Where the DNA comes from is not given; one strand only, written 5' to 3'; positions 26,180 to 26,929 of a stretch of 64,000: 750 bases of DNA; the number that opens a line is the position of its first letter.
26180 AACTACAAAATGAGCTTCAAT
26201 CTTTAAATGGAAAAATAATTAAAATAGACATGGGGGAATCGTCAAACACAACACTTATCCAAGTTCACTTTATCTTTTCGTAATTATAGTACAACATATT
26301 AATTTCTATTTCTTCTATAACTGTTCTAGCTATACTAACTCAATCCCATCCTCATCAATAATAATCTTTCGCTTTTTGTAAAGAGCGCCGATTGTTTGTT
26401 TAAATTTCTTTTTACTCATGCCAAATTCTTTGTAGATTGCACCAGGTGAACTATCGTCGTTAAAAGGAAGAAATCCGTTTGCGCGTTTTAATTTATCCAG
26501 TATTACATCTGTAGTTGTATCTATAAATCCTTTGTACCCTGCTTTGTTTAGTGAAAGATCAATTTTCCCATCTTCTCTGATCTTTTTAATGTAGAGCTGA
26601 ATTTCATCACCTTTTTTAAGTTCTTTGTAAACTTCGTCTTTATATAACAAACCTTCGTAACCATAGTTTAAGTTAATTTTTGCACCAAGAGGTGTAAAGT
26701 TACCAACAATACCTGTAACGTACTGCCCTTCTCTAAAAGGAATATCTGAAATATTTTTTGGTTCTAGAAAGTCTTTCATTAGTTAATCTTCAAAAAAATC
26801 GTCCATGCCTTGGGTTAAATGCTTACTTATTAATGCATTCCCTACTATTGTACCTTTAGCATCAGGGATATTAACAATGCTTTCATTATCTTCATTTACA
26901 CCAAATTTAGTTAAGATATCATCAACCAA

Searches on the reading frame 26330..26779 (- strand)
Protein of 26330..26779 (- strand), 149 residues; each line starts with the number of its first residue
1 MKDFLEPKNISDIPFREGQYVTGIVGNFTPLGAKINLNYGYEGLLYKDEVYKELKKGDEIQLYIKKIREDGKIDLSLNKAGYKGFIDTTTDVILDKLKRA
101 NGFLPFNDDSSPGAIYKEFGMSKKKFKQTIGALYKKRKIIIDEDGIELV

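Call 53: search_protein_families(library=pfam, proteins=[window:26330-26779:-], max_evalue=0.0001)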
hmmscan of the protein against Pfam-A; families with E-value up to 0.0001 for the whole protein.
window:26330-26779:- (149 aa): 2 families
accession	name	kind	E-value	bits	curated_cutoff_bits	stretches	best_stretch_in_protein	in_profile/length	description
PF17783.7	CvfB_WH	-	1.5e-23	82.7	22.9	1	91-148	1-58/58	CvfB-like winged helix domain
PF00575.29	S1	-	5.6e-06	27.1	22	1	16-77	3-73/74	S1 RNA binding domain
